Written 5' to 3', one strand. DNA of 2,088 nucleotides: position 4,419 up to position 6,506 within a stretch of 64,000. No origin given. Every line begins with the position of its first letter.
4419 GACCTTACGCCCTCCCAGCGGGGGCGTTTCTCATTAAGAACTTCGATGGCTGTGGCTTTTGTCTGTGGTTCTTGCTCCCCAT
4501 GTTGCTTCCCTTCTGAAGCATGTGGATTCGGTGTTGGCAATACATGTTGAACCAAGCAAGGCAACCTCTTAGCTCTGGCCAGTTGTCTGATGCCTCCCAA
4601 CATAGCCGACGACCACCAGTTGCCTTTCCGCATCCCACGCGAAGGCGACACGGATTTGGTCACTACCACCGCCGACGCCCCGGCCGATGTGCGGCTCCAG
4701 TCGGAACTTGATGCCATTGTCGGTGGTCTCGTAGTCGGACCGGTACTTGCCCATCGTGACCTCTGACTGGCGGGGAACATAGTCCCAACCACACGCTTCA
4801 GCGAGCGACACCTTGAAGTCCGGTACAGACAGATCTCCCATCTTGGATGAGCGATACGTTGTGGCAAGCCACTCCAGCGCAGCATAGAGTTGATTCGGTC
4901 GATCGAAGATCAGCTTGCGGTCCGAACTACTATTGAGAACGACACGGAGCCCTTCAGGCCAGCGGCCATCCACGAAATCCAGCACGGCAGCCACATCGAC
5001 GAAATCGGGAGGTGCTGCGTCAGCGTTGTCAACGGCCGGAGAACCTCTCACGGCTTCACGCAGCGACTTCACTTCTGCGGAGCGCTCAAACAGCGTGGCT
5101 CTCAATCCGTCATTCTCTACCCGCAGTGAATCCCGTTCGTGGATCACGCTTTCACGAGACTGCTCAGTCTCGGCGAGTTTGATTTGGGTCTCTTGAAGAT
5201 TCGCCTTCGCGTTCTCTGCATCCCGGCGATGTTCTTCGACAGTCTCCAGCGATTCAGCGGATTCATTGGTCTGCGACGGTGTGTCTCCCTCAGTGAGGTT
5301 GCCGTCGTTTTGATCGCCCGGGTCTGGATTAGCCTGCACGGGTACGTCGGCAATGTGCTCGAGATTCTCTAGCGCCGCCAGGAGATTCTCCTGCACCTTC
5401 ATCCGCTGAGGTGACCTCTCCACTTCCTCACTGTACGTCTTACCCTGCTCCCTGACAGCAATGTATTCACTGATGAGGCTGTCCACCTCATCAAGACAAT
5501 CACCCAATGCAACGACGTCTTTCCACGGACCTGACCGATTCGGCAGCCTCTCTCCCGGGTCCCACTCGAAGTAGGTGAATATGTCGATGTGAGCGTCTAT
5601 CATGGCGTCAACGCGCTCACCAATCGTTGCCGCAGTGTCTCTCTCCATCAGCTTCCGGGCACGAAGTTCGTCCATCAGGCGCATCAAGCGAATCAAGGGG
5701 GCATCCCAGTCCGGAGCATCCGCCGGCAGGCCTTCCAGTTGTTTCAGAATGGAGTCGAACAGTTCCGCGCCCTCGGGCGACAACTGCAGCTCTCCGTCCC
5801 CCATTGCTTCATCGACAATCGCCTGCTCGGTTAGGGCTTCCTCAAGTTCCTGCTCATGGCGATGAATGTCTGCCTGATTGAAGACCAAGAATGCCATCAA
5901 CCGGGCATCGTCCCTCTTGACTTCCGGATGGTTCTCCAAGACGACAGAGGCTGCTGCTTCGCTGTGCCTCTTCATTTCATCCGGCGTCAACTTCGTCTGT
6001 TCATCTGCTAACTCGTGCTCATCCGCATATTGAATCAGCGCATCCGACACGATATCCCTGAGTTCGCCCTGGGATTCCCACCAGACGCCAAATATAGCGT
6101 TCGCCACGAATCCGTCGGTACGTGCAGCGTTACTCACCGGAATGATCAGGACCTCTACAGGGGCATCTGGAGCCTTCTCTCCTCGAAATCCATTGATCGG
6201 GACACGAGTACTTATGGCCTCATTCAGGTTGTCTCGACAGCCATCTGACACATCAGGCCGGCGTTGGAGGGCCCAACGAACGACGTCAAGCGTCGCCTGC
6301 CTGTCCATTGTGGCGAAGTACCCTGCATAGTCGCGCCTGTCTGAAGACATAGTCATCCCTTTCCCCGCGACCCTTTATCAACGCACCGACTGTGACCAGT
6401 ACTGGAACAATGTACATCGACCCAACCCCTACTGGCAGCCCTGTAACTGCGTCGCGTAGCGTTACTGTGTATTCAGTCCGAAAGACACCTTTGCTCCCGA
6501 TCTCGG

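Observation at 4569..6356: Uncharacterised 595-aa protein directly upstream of, and co-oriented with, cas9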

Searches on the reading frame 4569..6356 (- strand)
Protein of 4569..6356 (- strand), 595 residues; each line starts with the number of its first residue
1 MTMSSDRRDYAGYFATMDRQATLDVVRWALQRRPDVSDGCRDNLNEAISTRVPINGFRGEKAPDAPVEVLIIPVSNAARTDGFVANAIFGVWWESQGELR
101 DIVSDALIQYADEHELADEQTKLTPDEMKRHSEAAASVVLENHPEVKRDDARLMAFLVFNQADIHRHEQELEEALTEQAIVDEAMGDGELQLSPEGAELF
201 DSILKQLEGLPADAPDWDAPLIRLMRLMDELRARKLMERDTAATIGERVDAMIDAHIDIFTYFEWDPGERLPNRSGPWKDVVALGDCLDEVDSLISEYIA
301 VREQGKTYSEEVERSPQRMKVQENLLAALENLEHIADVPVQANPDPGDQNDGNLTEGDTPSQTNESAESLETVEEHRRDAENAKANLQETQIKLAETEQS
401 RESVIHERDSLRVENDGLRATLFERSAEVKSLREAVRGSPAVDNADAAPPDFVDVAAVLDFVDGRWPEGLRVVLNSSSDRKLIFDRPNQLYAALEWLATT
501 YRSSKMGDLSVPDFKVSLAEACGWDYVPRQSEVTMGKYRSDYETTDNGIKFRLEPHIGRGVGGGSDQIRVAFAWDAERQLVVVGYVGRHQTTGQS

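Call 6: search_protein_families(library=pfam, proteins=[window:4569-6356:-], max_evalue=0.1)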
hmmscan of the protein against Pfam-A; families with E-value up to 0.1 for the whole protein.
window:4569-6356:- (595 aa): 1 family
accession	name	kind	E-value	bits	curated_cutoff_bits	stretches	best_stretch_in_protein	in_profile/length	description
PF10186.14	ATG14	-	0.01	15.4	33.2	1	362-435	38-112/347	Vacuolar sorting 38 and autophagy-related subunit 14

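Call 7: search_protein_families(library=padloc, proteins=[window:4569-6356:-], max_evalue=0.1)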
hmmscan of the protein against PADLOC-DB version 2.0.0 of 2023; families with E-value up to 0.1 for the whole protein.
window:4569-6356:- (595 aa): 4 families
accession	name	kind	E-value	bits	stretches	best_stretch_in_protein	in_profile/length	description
PDLC04161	HEC-07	-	3.7e-11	40.6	1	372-594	330-552/553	-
PDLC04160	HEC-07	-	4.8e-11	39.8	1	365-592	335-554/557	-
PDLC04159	HEC-07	-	2e-05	21.5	1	380-590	324-526/531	-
PDLC00519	JetC1|JetC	-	0.0032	13.7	1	303-476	349-502/1097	DUF3584 domain; MukB-like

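Call 8: search_protein_families(library=ncbifam, proteins=[window:4569-6356:-], max_evalue=1)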
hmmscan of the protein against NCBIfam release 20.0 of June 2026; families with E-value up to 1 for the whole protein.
window:4569-6356:- (595 aa): 1 family
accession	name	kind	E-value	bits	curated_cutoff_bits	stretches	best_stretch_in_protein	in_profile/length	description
NF007429.0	PRK09974.1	equivalog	0.061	13.2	125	1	126-173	39-85/114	type II toxin-antitoxin system PrlF family antitoxin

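Call 9: search_protein_families(library=phrogs, proteins=[window:4569-6356:-], max_evalue=1)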
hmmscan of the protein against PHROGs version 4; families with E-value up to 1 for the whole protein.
window:4569-6356:- (595 aa): 3 families
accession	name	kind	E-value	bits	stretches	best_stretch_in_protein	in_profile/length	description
phrog_34540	-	unknown function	0.05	14.6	1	246-297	36-84/144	-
phrog_11671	-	unknown function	0.32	12.1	1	363-421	83-139/146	-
phrog_3671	-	unknown function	0.75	11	0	394-434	31-71/87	-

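Call 10: search_solved_structures(query=window:4569-6356:-, max_evalue=10)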
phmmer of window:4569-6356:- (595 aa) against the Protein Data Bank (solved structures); distinct sequences matched with E-value up to 10: 2.
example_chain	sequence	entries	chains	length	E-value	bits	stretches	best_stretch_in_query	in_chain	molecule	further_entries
6cc8_A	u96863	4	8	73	0.22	13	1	523-568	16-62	Methyl-CpG-binding domain protein 3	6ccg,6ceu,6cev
2mb7_A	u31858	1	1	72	0.22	13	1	523-567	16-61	Methyl-CpG-binding domain protein 3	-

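Call 13: find_homologous_proteins(query=window:4569-6356:-)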
Query window:4569-6356:- (595 aa): 16 proteins with E <= 0.001 among 8000 candidates.
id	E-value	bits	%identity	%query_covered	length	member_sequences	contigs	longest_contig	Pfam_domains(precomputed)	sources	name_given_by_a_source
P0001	0.0e+0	1333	100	100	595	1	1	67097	-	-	-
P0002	7.8e-270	914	77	89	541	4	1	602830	-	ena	-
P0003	1.0e-240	818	63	99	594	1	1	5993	-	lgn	-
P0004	5.8e-173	594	50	100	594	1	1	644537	-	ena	-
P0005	1.6e-169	583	48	100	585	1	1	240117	-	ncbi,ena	-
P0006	3.8e-114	400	39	98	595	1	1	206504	-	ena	-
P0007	8.5e-114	399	39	98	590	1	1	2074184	-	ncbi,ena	-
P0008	5.3e-113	396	39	98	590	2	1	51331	-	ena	-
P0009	1.3e-111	392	38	98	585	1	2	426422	-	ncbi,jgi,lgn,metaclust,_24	metaclust:\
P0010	3.4e-109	384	39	97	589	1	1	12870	-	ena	-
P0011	1.4e-106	375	67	25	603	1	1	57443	-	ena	-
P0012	6.7e-105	370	36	97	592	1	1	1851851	-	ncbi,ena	-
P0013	5.3e-103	363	37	97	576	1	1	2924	-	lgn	-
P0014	4.2e-98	347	35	98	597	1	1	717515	-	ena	-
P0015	2.5e-34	137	25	97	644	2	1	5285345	-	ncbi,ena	-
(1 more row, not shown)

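Call 22: find_encoding_contigs(protein=P0002, flank=10000, max_places=3)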
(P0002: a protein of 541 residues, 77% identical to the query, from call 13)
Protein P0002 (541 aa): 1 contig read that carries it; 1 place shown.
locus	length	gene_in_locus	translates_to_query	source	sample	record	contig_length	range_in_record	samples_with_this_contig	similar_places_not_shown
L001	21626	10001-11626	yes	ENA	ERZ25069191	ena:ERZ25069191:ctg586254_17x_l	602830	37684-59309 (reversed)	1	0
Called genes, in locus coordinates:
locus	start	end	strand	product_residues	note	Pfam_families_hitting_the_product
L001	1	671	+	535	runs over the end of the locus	PF12161:HsdM_N, PF02384:N6_Mtase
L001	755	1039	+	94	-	PF10387:DUF2442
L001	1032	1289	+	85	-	PF13711:DUF4160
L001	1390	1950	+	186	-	-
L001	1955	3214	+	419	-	PF01420:Methylase_S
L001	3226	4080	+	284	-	PF14022:DUF4238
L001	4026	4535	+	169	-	PF22398:DUF6978 (weak)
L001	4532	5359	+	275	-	PF08861:DUF1828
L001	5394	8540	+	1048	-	PF04313:HSDR_N, PF04851:ResIII, PF18766:SWI2_SNF2, PF00270:DEAD (weak), PF22679:T1R_D3-like, PF11867:T1RH-like_C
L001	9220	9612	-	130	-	-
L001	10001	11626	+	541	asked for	-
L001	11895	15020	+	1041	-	PF18470:Cas9_a, PF13395:HNH_4, PF18541:RuvC_III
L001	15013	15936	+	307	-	PF01867:Cas_Cas1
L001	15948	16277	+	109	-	PF09827:CRISPR_Cas2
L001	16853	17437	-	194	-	-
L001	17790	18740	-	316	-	PF03747:ADP_ribosyl_GH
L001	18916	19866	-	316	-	PF06114:Peptidase_M78 (weak)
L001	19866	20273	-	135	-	PF13560:HTH_31, PF01381:HTH_3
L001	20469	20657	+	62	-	-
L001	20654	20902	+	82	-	PF13560:HTH_31, PF01381:HTH_3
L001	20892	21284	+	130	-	-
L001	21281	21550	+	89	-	-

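Call 23: find_encoding_contigs(protein=P0004, flank=10000, max_places=3)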
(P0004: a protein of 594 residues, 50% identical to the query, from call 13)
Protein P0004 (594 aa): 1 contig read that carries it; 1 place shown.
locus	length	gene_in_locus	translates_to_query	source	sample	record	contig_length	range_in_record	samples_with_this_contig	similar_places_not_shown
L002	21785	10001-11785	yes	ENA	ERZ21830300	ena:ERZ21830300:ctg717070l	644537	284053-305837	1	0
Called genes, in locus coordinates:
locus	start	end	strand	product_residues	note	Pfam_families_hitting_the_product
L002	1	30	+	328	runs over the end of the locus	-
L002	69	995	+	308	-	PF04055:Radical_SAM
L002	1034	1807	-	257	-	PF00175:NAD_binding_1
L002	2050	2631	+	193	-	PF12146:Hydrolase_4 (faint), PF20408:Abhydrolase_11, PF12740:PETase (faint)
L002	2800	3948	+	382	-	PF02661:Fic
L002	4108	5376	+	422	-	PF14072:DndB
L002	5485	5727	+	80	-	-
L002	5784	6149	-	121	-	PF05942:PaREP1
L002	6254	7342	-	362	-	PF13452:FAS1_DH_region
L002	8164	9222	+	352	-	PF01661:Macro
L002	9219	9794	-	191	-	PF18753:Nmad2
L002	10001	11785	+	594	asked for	-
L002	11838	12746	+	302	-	PF00378:ECH_1, PF16113:ECH_2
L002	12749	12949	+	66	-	PF10049:DUF2283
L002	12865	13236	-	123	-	-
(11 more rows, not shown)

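Call 24: find_encoding_contigs(protein=P0005, flank=10000, max_places=3)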
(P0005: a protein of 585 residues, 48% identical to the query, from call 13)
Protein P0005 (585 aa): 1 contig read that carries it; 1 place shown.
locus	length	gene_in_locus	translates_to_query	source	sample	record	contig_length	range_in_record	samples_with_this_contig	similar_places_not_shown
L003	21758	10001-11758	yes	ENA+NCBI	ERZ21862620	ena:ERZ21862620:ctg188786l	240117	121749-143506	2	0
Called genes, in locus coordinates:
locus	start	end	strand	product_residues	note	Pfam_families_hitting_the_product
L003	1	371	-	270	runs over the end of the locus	-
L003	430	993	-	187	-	-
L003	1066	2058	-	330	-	-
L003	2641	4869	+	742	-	PF00270:DEAD, PF00271:Helicase_C, PF22982:WHD_HRQ1, PF09369:MZB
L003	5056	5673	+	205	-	PF02129:Peptidase_S15 (weak), PF12740:PETase, PF12146:Hydrolase_4 (weak), PF20408:Abhydrolase_11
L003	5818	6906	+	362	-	PF02661:Fic, PF22168:DIP2311-like_C (weak), PF24033:DUF7342 (weak)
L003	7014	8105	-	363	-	PF13452:FAS1_DH_region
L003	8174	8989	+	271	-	-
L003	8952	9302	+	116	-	-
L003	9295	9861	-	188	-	PF18753:Nmad2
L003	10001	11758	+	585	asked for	-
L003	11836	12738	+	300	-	PF00378:ECH_1, PF16113:ECH_2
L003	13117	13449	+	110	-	PF13091:PLDc_2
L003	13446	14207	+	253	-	-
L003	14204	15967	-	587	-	PF02384:N6_Mtase (weak), PF07669:Eco57I (weak), PF22837:M_Eco57I_C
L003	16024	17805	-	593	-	PF13432:TPR_16 (weak), PF13424:TPR_12 (weak), PF13432:TPR_16 (weak), PF13432:TPR_16, PF00515:TPR_1, PF13371:TPR_9, PF13414:TPR_11, PF13432:TPR_16, +23 more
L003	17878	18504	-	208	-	-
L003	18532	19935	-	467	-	PF23914:TPR_CcmH_CycH (weak), PF13428:TPR_14 (weak), PF13432:TPR_16 (weak), PF13432:TPR_16, PF13424:TPR_12, PF13414:TPR_11, PF00515:TPR_1, PF13432:TPR_16, +21 more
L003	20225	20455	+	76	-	-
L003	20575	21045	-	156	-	PF09019:EcoRII-C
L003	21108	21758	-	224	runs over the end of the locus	PF09217:EcoRII-N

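Call 25: find_encoding_contigs(protein=P0007, flank=10000, max_places=3)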
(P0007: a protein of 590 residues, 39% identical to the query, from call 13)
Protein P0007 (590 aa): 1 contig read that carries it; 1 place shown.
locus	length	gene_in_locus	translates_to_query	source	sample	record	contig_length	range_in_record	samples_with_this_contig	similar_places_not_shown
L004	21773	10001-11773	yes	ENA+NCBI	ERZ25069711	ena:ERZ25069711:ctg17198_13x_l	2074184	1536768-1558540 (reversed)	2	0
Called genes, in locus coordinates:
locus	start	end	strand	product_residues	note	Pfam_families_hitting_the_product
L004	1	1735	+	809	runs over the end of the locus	PF02515:CoA_transf_3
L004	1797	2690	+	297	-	PF10026:DUF2268, PF25594:GldB_lipo (faint)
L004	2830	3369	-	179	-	-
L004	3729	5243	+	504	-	PF13365:Trypsin_2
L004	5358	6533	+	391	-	PF13433:Peripla_BP_5, PF13458:Peripla_BP_6, PF01094:ANF_receptor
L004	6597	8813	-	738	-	PF03176:MMPL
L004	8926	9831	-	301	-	PF10517:DM13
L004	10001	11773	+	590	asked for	-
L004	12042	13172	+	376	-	PF00478:IMPDH (faint), PF03060:NMO, PF01070:FMN_dh (weak)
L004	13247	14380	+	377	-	PF00478:IMPDH (faint), PF03060:NMO, PF01070:FMN_dh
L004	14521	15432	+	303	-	PF28530:DUF8426, PF01939:NucS_C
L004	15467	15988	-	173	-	-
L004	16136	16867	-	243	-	PF00149:Metallophos, PF12850:Metallophos_2 (weak)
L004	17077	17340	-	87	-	PF01649:Ribosomal_S20p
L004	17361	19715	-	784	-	PF01966:HD, PF13328:HD_4, PF04607:RelA_SpoT, PF02824:TGS, PF19296:RelA_AH, PF28438:RelA_RIS, PF13291:ACT_4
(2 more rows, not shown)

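Call 26: find_encoding_contigs(protein=P0012, flank=10000, max_places=3)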
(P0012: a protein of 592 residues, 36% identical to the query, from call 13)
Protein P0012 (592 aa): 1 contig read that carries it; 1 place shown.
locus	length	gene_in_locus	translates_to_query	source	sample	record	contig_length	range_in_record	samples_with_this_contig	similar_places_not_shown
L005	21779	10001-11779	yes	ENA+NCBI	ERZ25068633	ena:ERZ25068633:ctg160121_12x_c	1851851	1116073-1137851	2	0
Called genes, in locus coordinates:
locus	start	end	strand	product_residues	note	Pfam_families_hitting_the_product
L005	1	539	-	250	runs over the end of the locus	PF11376:DUF3179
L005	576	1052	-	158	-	PF11376:DUF3179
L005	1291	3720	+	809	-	PF02515:CoA_transf_3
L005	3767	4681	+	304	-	PF10026:DUF2268, PF25594:GldB_lipo (weak)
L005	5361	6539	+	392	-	PF13433:Peripla_BP_5, PF13458:Peripla_BP_6, PF01094:ANF_receptor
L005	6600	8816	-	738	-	PF03176:MMPL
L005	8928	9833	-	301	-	PF10517:DM13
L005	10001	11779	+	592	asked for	-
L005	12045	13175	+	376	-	PF00478:IMPDH (faint), PF03060:NMO, PF01070:FMN_dh (weak)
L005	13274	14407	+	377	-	PF00478:IMPDH (faint), PF03060:NMO, PF01070:FMN_dh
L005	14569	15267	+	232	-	-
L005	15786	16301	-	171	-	-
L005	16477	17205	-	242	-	PF00149:Metallophos, PF12850:Metallophos_2 (weak)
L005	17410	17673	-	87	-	PF01649:Ribosomal_S20p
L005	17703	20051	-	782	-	PF13328:HD_4, PF01966:HD, PF04607:RelA_SpoT, PF02824:TGS, PF19296:RelA_AH, PF28438:RelA_RIS, PF13291:ACT_4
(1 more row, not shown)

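Call 27: find_encoding_contigs(protein=P0014, flank=10000, max_places=3)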
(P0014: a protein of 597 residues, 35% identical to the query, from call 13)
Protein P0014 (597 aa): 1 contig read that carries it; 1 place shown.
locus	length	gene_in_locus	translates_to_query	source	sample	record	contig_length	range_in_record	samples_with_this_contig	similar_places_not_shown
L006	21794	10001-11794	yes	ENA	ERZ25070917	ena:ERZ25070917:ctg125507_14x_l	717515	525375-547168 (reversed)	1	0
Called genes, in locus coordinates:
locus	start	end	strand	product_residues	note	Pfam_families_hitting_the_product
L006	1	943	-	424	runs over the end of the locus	PF05221:AdoHcyase, PF02826:2-Hacid_dh_C, PF00670:AdoHcyase_NAD, PF07991:KARI_N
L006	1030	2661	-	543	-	PF01636:APH (weak), PF06414:Zeta_toxin (weak), PF13238:AAA_18 (weak), PF13671:AAA_33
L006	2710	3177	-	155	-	PF00581:Rhodanese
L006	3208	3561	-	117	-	PF00543:P-II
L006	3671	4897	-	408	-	PF00909:Ammonium_transp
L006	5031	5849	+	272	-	PF00378:ECH_1, PF16113:ECH_2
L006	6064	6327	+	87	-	PF15970:HicB-like_2 (weak), PF15919:HicB_lk_antitox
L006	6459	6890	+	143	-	PF09685:MamF_MmsF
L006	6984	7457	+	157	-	PF09685:MamF_MmsF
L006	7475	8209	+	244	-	PF00378:ECH_1, PF16113:ECH_2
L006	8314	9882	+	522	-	PF00501:AMP-binding, PF13193:AMP-binding_C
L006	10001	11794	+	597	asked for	-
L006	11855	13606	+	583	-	PF00860:Xan_ur_permease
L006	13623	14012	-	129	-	PF05942:PaREP1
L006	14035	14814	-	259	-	PF13483:Lactamase_B_3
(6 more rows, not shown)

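Call 28: find_encoding_contigs(protein=P0015, flank=10000, max_places=3)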
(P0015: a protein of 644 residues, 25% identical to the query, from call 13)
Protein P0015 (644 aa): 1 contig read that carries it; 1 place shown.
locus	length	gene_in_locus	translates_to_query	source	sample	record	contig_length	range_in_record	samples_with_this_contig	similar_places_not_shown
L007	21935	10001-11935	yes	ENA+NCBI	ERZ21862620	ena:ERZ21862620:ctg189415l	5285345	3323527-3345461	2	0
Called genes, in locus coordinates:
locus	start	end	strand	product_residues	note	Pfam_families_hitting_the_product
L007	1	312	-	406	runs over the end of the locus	PF00266:Aminotran_5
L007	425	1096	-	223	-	PF02586:SRAP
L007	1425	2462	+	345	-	PF00149:Metallophos, PF12850:Metallophos_2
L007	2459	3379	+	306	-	PF00149:Metallophos, PF12850:Metallophos_2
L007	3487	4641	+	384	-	PF00266:Aminotran_5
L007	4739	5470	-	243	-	PF07638:Sigma70_ECF, PF04542:Sigma70_r2, PF08281:Sigma70_r4_2, PF04545:Sigma70_r4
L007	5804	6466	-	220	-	PF16697:Yop-YscD_cpl, PF00498:FHA, PF00486:Trans_reg_C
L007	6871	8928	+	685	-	PF00069:Pkinase, PF07714:PK_Tyr_Ser-Thr, PF00069:Pkinase, PF07714:PK_Tyr_Ser-Thr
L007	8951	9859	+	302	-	-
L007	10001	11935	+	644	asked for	-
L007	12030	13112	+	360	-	PF00155:Aminotran_1_2, PF01212:Beta_elim_lyase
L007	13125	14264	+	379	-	-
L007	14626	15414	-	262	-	PF00106:adh_short, PF13561:adh_short_C2, PF23441:SDR (faint)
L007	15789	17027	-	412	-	PF00579:tRNA-synt_1b, PF22421:SYY_C-terminal, PF01479:S4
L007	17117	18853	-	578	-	PF00920:ILVD_EDD_N, PF24877:ILV_EDD_C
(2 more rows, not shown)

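Call 30: predict_structure(alignment_id=A2)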
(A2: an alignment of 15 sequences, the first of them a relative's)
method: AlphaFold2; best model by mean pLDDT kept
length: 595 residues; sequences in the alignment: 15
mean_pLDDT: 78.8   pTM: 0.34
mean pLDDT of the five models: 78.8, 78.4, 76.3, 75.9, 73.6
residues with pLDDT >= 90: 162; 70-90: 303; 50-70: 73; < 50: 57
segments of 3 or more residues with pLDDT < 50: 1-7, 118-120, 186-191, 341-366, 438-447, 592-595
pLDDT, mean of each block of 10 residues (from residue 1): 44 90 94 92 93 82 89 93 92 92 85 64 71 88 89 89 67 69 52 65 71 62 76 78 86 90 87 77 89 92 83 89 93 77 35 32 44 78 85 84 84 88 82 54 48 87 88 90 83 93 90 89 86 79 89 87 67 92 87 42
secondary structure, 60 per line:
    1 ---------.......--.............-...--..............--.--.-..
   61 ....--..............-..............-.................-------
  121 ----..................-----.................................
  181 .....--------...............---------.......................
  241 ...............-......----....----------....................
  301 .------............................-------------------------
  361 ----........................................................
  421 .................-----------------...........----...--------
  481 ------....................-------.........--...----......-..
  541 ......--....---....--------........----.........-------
elements in order: H10-16 H19-31 H38-51 H59-64 H67-80 H82-95 H97-113 H125-142 H148-185 H194-208 H218-255 H257-262 H267-270 H281-301 H308-335 H365-437 H455-465 E470-472 H487-506 H514-522 E525-527 H532-537 H539-542 E543-546 E549-552 E556-559 E568-575 E580-588

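Call 33: fold_search(model_id=the predicted structure, library=pdb)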
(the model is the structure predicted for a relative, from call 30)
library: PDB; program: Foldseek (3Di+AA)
matches with E <= 10: 228; with E <= 0.001: 0
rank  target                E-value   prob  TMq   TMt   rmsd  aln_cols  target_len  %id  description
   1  2eb9                  3.7e-01  0.21  0.08  0.25  15.4       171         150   14  Crystal Structure of Cu(II)(Sal-Leu)/apo-Myoglobin (released 2007-07-03)
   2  3gdj_B                4.7e-01  0.20  0.09  0.26  14.8       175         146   12  Crystal structure determination of camel(Camelus dromedarius)hemoglobin at 2 angstrom resolution (released 2010-03-02)
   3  7xbj_A                4.7e-01  0.15  0.08  0.13  14.1       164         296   13  Txp40, an insecticidal toxin protein from Xenorhabdus nematophila (released 2023-03-29)
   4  4q5s_F                5.0e-01  0.12  0.11  0.16  19.8       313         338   15  Thermus thermophilus RNA polymerase initially transcribing complex containing 6-mer RNA (released 2014-07-09)
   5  9b3t_B                5.0e-01  0.11  0.09  0.15  20.7       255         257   13  Octameric prenyltransferase domain of linkerless Fusicoccadiene synthase with C2 symmetry without associated cyclase d (released 2024-09-25)
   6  1j3f                  5.2e-01  0.18  0.08  0.25  15.2       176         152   14  Crystal Structure of an Artificial Metalloprotein:Cr(III)(3,3'-Me2-salophen)/apo-A71G Myoglobin (released 2004-05-18)
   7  1mnj_B                5.5e-01  0.15  0.08  0.23  15.9       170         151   14  INTERACTIONS AMONG RESIDUES CD3, E7, E10 AND E11 IN MYOGLOBINS: ATTEMPTS TO SIMULATE THE O2 AND CO BINDING PROPERTIES  (released 1995-04-20)
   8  9g12_B                5.8e-01  0.41  0.10  0.45   5.4       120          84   15  Mycobacterium tuberculosis RelBE1 toxin-antitoxin system; rv1247c (relB1 antitoxin), rv1246c (relE1 toxin) (released 2025-12-17)
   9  5ifg_C                6.7e-01  0.18  0.06  0.22   7.2        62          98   21  Crystal structure of HigA-HigB complex from E. Coli (released 2017-03-01)
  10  9g12_A                7.1e-01  0.38  0.11  0.46   5.5       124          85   14  Mycobacterium tuberculosis RelBE1 toxin-antitoxin system; rv1247c (relB1 antitoxin), rv1246c (relE1 toxin) (released 2025-12-17)
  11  6jp1_A                8.2e-01  0.14  0.08  0.25  15.6       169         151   13  An X-ray structure of met sperm whale F43Y/T67R myoglobin with Tyr-heme double cross-links (released 2019-05-29)
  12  3g5o_B                9.1e-01  0.20  0.08  0.39   9.4       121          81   12  The crystal structure of the toxin-antitoxin complex RelBE2 (Rv2865-2866) from Mycobacterium tuberculosis (released 2009-04-14)
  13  4fxe_E                9.1e-01  0.14  0.07  0.34  10.8       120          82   12  Crystal structure of the intact E. coli RelBE toxin-antitoxin complex (released 2012-08-29)
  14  1v75_B                9.1e-01  0.11  0.08  0.22  14.8       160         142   15  Crystal structure of hemoglobin D from the Aldabra giant tortoise (Geochelone gigantea) at 2.0 A resolution (released 2003-12-30)
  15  1shr_B                9.6e-01  0.12  0.09  0.24  15.4       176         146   13  Crystal structure of ferrocyanide bound human hemoglobin A2 at 1.88A resolution (released 2004-10-26)
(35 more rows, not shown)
